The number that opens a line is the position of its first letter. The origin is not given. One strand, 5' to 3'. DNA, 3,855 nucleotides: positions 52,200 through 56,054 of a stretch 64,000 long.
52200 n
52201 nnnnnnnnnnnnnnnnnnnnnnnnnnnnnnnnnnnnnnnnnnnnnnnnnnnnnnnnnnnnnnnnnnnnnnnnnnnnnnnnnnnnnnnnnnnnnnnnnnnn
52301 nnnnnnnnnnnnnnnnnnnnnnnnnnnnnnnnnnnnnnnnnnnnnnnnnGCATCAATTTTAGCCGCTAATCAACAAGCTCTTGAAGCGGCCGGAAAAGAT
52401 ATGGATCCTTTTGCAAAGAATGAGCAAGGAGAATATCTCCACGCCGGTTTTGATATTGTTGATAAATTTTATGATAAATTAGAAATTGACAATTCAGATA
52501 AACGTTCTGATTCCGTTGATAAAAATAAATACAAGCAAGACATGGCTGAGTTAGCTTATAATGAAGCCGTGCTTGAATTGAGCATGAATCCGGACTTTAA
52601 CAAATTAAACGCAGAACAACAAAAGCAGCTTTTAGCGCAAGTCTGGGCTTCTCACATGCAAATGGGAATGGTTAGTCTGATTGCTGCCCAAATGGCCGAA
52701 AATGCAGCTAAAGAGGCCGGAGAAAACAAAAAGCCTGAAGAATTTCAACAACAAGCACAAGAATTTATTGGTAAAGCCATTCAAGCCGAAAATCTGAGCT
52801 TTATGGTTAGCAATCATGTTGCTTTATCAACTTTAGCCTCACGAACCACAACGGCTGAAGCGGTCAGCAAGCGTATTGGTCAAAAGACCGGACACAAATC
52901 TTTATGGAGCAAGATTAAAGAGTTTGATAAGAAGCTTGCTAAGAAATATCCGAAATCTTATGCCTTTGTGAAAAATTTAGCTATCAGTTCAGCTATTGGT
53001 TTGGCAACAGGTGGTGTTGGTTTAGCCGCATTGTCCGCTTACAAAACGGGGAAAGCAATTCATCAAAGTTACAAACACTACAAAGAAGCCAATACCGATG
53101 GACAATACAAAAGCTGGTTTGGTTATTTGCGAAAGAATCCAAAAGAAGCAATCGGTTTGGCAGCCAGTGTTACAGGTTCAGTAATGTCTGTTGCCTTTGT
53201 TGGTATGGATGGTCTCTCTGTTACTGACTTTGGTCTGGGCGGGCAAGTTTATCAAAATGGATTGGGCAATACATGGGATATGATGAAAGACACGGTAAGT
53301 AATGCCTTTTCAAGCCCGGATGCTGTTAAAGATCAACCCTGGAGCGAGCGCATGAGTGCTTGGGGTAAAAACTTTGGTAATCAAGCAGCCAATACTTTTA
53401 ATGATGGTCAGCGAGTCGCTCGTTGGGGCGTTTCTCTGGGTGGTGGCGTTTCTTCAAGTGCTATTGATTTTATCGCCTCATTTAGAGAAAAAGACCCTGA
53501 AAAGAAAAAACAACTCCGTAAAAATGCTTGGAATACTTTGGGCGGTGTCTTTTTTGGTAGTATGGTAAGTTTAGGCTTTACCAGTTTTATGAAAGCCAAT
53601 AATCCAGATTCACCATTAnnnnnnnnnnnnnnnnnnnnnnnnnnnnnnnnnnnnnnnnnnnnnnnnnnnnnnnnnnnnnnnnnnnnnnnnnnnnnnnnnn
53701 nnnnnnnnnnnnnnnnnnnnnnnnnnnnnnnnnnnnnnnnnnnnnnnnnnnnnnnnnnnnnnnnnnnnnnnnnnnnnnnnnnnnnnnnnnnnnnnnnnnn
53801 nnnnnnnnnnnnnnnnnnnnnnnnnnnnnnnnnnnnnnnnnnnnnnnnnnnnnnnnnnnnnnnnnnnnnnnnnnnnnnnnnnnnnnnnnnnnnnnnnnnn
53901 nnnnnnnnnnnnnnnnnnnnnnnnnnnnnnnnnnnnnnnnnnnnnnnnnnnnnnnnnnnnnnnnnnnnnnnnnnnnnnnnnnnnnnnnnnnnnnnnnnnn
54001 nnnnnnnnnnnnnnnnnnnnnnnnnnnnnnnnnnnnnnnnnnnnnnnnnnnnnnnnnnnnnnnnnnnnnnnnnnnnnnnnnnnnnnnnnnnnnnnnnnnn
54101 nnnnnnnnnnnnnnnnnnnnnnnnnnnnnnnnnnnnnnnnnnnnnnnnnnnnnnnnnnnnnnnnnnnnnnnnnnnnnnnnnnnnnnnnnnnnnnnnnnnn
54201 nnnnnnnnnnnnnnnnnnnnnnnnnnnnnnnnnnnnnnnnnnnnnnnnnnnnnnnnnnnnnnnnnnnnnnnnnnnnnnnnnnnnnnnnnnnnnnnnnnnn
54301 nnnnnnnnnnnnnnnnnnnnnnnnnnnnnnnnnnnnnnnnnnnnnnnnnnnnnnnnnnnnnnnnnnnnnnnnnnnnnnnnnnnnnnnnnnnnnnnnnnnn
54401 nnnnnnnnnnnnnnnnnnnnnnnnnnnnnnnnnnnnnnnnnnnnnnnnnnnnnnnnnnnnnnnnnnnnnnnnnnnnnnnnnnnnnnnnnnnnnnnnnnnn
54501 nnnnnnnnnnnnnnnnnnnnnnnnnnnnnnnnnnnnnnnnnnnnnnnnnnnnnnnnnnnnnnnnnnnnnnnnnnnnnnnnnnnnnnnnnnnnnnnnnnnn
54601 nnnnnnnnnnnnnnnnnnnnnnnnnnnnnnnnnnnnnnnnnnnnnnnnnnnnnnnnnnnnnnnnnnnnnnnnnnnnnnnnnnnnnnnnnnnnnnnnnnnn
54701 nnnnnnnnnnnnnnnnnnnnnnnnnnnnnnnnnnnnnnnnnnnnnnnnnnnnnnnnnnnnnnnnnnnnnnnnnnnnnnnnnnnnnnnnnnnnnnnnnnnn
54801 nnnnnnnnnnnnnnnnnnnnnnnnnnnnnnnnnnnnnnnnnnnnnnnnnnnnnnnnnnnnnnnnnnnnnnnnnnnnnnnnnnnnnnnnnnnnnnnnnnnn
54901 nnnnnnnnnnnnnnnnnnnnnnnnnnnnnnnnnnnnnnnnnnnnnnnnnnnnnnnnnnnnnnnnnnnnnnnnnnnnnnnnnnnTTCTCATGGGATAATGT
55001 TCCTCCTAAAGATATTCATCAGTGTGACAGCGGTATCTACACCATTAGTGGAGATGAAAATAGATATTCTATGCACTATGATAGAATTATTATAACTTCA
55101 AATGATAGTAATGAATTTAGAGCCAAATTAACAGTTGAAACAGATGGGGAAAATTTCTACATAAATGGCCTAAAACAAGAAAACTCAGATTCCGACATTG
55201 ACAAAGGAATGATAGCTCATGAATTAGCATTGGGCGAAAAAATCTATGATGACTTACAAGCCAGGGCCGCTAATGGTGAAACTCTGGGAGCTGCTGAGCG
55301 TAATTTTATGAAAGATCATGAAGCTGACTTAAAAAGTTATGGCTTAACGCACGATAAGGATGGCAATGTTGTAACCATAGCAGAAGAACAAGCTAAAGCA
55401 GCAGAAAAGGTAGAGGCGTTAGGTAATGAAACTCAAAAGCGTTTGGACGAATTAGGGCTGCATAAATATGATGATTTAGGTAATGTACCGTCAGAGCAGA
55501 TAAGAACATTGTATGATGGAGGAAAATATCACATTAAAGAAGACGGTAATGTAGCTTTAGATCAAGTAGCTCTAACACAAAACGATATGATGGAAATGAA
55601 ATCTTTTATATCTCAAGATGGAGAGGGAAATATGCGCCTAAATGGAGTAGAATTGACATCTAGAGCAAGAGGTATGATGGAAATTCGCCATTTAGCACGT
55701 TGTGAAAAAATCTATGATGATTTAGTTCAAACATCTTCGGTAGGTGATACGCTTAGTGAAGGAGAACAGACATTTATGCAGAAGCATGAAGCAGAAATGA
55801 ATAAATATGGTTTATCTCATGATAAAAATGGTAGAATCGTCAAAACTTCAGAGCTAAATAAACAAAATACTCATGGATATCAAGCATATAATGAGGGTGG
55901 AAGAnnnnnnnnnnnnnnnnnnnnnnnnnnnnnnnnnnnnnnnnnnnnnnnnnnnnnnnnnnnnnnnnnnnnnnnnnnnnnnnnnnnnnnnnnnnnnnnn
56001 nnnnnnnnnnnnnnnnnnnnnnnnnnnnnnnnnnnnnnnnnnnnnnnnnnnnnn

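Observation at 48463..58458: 10-kb cluster of large, mutually related orphan proteins (candidate effector/toxin island)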

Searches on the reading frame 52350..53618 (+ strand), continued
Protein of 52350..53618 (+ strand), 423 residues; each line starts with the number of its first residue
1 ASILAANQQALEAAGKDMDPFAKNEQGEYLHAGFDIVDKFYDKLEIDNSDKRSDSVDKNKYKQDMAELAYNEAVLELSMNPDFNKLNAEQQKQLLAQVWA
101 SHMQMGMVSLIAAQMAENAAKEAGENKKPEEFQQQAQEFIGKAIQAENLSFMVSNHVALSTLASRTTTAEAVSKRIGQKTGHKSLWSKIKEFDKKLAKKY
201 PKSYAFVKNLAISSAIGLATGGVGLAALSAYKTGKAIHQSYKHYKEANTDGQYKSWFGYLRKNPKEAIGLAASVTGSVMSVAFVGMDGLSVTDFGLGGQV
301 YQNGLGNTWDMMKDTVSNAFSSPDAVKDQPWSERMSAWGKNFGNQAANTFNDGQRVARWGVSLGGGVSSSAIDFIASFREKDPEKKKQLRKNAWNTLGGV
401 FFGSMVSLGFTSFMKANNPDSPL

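Call 69: get_annotated_region(hit=H1, flank=9000)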
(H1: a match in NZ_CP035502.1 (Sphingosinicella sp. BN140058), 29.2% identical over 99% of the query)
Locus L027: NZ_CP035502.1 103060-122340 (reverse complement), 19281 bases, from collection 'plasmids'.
description: Sphingosinicella sp. BN140058 plasmid p1, complete sequence
organism: Sphingosinicella sp. BN140058 (NCBI taxid 1892855)
taxonomy: Bacteria; Pseudomonadota; Alphaproteobacteria; Sphingomonadales; Sphingosinicellaceae; Sphingosinicella; Sphingosinicella sp. BN140058
host: -; source: Cell culture,soil; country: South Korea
typing (MOB-suite, as given by PLSDB): mobilizable; relaxase MOBQ
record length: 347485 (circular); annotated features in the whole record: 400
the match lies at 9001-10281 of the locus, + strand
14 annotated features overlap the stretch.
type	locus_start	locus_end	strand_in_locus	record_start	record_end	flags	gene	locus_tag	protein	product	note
CDS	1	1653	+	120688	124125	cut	-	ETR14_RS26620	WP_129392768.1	MobA/MobL family protein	-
CDS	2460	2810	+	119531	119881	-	-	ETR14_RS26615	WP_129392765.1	hypothetical protein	-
CDS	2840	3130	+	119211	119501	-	-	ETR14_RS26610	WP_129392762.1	hypothetical protein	-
CDS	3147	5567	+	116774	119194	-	-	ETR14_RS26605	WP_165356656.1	hypothetical protein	-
CDS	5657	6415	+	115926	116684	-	-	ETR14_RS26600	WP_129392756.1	hypothetical protein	-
CDS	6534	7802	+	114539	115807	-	-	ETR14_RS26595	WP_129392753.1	hypothetical protein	-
CDS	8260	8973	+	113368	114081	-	-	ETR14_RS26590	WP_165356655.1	type IV secretion system protein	-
CDS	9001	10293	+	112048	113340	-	-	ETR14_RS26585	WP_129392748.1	TrbG/VirB9 family P-type conjugative transfer protein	-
CDS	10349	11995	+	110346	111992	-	-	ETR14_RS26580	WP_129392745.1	TrbI/VirB10 family protein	-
CDS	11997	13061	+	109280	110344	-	-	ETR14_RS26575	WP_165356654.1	ATPase, T2SS/T4P/T4SS family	-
CDS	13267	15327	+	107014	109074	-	-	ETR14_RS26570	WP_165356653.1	type IV secretory system conjugative DNA transfer family protein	-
CDS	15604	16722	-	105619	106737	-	-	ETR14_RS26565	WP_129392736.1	hypothetical protein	-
CDS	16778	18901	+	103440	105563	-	-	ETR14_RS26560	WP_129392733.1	DNA topoisomerase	GO:0006265 - DNA topological change [Evidence IEA]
CDS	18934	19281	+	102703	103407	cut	-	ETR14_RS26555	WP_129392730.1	hypothetical protein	-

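Call 74: search_protein_families(library=pfam, proteins=[L027:6534-7799:+, L027:5657-6412:+, L023:2977-4596:+, L023:4606-5076:+, L023:5120-6382:+, L023:17096-21028:+, L023:9983-14467:+], max_evalue=0.1)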
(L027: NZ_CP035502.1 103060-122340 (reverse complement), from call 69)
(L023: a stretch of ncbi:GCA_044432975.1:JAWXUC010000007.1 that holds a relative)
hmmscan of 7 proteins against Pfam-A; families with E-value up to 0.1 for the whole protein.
L027:6534-7799:+ (422 aa): 0 families

L027:5657-6412:+ (252 aa): 1 family
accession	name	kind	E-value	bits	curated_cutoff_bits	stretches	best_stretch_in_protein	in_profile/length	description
PF07996.16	T4SS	-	0.016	16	24.7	1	27-204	1-156/197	Type IV secretion system proteins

L023:2977-4596:+ (540 aa): 0 families

L023:4606-5076:+ (157 aa): 0 families

L023:5120-6382:+ (421 aa): 1 family
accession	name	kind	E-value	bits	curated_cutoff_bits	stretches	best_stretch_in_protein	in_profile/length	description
PF01080.22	Presenilin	-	0.005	16.1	34.3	1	68-288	165-343/408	Presenilin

L023:17096-21028:+ (1311 aa): 12 families
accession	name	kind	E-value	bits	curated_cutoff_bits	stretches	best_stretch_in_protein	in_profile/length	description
PF21785.3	Bflower_2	-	1.4e-89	295.9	38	15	225-315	10-96/112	5-fold beta-flower protein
PF21784.3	Bflower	-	1.4e-43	148.4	25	7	488-548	3-63/116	4-fold beta flower protein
PF12396.14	DUF3659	-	3e-37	126.7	24.8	5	318-368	11-57/61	Protein of unknown function (DUF3659)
PF05593.20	RHS_repeat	-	3e-20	72.6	22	0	472-495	1-28/38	RHS Repeat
PF04519.19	Bactofilin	-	0.0014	19.3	27.9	1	619-679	19-81/98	Polymer-forming cytoskeletal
PF15780.11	ASH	-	0.005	17.4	27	1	91-163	15-84/98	Abnormal spindle-like microcephaly-assoc'd, ASPM-SPD-2-Hydin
PF06004.18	DUF903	-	0.0056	17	27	0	539-568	6-35/49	Bacterial protein of unknown function (DUF903)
PF20789.3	4HBT_3C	-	0.014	16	24.1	0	561-580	115-134/140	Acyl-CoA thioesterase C-terminal domain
PF08469.15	NPHI_C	-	0.018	15.5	22.3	0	561-593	113-145/148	Nucleoside triphosphatase I C-terminal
PF18342.7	LytB_SH3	-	0.03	14.8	25.8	0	419-451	11-44/67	Endo-beta-N-acetylglucosaminidase LytB SH3 domain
PF12645.13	HTH_16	-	0.04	14.5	22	0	501-516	28-47/65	Helix-turn-helix domain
PF19472.4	DUF6009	-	0.053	14.1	28.6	0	419-433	40-54/127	Family of unknown function (DUF6009)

L023:9983-14467:+ (1495 aa): 0 families

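Call 91: find_homologous_proteins(query=L023:6385-8601:+, max_evalue=1e-40)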
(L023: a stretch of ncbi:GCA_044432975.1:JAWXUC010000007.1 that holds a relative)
Query L023:6385-8601:+ (739 aa): 1832 proteins with E <= 1e-40 among 8000 candidates; the best 120 are listed.
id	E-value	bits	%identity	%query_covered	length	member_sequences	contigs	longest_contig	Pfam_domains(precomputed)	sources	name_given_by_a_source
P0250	0.0e+0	1698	100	100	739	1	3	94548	PF10412.16,PF02534.21,PF12696.14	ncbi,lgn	ncbi:MAG: type IV secretory system conjugative DNA transfer family protein [Alphaproteobacteria bact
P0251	0.0e+0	1386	80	100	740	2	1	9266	PF10412.16,PF02534.21,PF12696.14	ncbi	-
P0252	0.0e+0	1339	76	100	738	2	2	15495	PF10412.16,PF02534.21,PF12696.14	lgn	-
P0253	0.0e+0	1327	76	100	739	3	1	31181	PF10412.16,PF02534.21,PF12696.14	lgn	-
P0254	0.0e+0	1325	75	100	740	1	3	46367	PF10412.16,PF02534.21,PF12696.14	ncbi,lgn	-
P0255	0.0e+0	1324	75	100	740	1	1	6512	PF10412.16,PF02534.21,PF12696.14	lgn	-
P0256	0.0e+0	1316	75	100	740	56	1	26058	PF10412.16,PF02534.21,PF12696.14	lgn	-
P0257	0.0e+0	1312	75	100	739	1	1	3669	PF10412.16,PF02534.21,PF12696.14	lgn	-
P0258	0.0e+0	1312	75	100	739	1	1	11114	PF10412.16,PF02534.21,PF12696.14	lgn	-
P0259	0.0e+0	1310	74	100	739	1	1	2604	PF10412.16,PF02534.21,PF12696.14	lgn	-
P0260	0.0e+0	1309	74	99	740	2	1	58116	PF10412.16,PF02534.21,PF12696.14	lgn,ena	-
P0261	0.0e+0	1305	74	99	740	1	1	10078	PF10412.16,PF02534.21,PF12696.14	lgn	-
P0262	0.0e+0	1305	75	100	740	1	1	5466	PF10412.16,PF02534.21,PF12696.14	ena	-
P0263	0.0e+0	1301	74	100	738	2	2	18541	PF10412.16,PF02534.21,PF12696.14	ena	-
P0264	0.0e+0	1301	74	100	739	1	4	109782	PF10412.16,PF02534.21,PF12696.14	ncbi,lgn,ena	-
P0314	0.0e+0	1271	74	98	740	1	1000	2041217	PF10412.16,PF02534.21,PF12696.14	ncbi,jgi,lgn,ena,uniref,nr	ncbi:putative uncharacterized protein [Azospirillum sp. CAG:260]|jgi:type IV secretion system protei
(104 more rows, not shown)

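Call 92: find_encoding_contigs(protein=P0314, flank=10000, max_places=3)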
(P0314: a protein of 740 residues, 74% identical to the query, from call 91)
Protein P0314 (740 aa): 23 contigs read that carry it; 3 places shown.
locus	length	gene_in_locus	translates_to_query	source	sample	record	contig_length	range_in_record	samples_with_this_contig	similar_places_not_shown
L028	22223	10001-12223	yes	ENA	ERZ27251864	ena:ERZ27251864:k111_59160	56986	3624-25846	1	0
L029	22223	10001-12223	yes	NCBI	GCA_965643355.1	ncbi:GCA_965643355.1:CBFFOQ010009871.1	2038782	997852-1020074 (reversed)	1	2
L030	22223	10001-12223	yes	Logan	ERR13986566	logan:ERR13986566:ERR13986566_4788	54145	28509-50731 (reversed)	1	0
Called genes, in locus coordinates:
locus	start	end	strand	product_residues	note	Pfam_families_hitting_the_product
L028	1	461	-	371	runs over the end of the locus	PF00990:GGDEF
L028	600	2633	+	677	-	PF00069:Pkinase (faint)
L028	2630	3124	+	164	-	-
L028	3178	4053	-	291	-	PF04542:Sigma70_r2, PF04545:Sigma70_r4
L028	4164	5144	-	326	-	PF01479:S4, PF00849:PseudoU_synth_2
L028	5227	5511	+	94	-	PF20082:DUF6476 (weak)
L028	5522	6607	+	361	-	-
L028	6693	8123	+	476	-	-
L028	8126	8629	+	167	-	-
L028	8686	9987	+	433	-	-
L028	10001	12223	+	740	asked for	PF02534:T4SS-DNA_transf, PF10412:TrwB_AAD_bind, PF12696:TraG-D_C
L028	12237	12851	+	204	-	-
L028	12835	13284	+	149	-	-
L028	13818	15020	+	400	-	PF00768:Peptidase_S11, PF13354:Beta-lactamase2, PF05036:SPOR (weak)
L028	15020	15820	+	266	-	PF09140:MipZ, PF10609:ParA, PF13614:AAA_31, PF01656:CbiA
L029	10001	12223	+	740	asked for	PF02534:T4SS-DNA_transf, PF10412:TrwB_AAD_bind, PF12696:TraG-D_C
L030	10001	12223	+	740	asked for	PF02534:T4SS-DNA_transf, PF10412:TrwB_AAD_bind, PF12696:TraG-D_C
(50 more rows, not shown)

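Call 97: find_related_loci(query=L023:15558-17096:+, collection=metagenome_contigs, flank=10000)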
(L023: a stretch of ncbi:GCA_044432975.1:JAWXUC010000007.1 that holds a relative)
Query L023:15558-17096:+ (513 aa) in metagenome_contigs; peptide patterns used: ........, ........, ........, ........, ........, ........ (x = any residue, [..] = any of these).
71 stretches matched a pattern; 37 encode a relative of the query (tblastn E <= 1e-3); 37 distinct loci.
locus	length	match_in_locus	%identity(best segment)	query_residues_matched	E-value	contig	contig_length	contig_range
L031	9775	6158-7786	55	1-513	0e+0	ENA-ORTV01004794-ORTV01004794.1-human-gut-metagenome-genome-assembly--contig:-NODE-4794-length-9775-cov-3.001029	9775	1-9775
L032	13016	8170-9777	55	4-513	0e+0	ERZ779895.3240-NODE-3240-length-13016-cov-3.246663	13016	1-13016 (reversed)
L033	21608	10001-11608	55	4-513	0e+0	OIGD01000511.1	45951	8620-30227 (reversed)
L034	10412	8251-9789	56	25-513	0e+0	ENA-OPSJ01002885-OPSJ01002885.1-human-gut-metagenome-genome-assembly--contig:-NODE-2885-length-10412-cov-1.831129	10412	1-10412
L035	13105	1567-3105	56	25-513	0e+0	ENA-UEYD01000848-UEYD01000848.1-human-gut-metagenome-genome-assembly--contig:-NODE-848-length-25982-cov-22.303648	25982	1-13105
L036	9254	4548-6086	56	25-513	0e+0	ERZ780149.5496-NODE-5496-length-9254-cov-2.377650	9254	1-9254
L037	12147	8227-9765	56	25-513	0e+0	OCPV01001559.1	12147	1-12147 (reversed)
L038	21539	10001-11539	56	25-513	0e+0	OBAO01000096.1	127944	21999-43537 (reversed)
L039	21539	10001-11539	56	25-513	0e+0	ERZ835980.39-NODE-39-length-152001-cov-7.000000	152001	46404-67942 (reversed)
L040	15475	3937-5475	56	25-513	0e+0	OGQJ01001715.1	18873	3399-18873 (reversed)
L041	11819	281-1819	56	25-513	0e+0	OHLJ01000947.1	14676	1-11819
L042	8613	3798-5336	56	25-513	0e+0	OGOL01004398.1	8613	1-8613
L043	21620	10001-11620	56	4-513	1e-180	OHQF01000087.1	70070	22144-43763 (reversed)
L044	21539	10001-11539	56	25-513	0e+0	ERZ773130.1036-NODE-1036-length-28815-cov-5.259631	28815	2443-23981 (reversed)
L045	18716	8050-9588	56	25-513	0e+0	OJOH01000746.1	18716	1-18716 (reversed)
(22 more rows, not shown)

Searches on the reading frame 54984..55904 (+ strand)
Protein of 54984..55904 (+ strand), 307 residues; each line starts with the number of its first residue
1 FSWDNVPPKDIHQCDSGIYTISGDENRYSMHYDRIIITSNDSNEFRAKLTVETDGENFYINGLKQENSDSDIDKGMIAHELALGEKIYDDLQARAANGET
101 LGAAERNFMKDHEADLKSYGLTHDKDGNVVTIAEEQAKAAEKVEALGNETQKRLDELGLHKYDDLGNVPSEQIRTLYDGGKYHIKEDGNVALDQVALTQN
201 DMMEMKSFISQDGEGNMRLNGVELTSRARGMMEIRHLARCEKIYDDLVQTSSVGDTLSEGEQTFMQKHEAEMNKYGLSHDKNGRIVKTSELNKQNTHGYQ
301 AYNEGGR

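Call 90: search_solved_structures(query=window:54984-55904:+, max_evalue=5)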
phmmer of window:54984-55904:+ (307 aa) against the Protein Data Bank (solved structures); distinct sequences matched with E-value up to 5: 0.
